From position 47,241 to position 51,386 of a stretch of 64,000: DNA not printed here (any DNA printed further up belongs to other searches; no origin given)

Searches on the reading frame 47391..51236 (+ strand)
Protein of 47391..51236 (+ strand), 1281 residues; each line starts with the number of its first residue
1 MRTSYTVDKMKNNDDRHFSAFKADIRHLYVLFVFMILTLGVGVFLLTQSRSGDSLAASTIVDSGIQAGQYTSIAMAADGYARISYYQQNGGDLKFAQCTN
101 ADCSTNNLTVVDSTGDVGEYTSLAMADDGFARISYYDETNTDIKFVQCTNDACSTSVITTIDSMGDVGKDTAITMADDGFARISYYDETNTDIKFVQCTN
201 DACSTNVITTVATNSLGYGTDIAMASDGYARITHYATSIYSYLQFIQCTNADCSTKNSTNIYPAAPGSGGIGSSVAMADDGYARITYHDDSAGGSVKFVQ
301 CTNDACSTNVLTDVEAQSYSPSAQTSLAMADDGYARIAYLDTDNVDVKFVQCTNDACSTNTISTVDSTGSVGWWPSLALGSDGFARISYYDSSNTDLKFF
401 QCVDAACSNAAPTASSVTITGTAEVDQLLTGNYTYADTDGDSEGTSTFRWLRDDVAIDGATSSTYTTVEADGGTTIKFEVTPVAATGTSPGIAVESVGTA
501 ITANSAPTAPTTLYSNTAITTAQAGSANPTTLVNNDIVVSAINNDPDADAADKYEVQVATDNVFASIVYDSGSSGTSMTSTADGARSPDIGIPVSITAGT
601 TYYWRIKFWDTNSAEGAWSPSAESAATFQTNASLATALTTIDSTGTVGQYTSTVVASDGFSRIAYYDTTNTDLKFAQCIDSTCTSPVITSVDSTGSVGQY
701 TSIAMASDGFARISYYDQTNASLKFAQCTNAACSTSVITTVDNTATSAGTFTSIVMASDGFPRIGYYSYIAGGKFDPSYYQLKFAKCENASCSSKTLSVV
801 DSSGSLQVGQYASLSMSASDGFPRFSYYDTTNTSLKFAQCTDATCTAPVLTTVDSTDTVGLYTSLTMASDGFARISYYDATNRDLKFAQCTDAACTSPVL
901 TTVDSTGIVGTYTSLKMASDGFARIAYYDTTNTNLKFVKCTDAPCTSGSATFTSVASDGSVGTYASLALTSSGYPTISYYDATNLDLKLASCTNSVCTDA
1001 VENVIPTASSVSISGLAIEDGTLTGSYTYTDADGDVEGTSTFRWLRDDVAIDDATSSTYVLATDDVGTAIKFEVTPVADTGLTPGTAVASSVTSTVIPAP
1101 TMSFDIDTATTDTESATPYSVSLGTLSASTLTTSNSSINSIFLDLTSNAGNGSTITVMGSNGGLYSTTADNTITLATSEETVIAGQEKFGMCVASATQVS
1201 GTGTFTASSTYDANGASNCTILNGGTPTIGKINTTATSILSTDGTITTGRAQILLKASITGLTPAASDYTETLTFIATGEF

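Call 64: search_protein_families(library=ncbifam, proteins=[window:47391-51236:+], max_evalue=0.001)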
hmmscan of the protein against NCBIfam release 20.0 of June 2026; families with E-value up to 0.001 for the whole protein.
window:47391-51236:+ (1281 aa): 2 families
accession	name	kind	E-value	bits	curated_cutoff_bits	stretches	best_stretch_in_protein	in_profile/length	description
NF040485.1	ZirU_fam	subfamily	7e-17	62.3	100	2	1003-1088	19-105/210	ZirU family protein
NF007241.0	PRK09678.1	equivalog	2.9e-10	40.5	116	0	130-160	12-42/72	DNA-binding transcriptional regulator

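Call 71: search_protein_families(library=pfam, proteins=[window:47391-51236:+], max_evalue=0.00001)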
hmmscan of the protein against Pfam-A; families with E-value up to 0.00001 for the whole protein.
window:47391-51236:+ (1281 aa): 1 family
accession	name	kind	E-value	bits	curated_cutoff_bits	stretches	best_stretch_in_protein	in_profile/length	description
PF23197.1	IG_AIR9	-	3.7e-18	65.6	27.5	2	1009-1084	3-80/87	AIR9 A9 domain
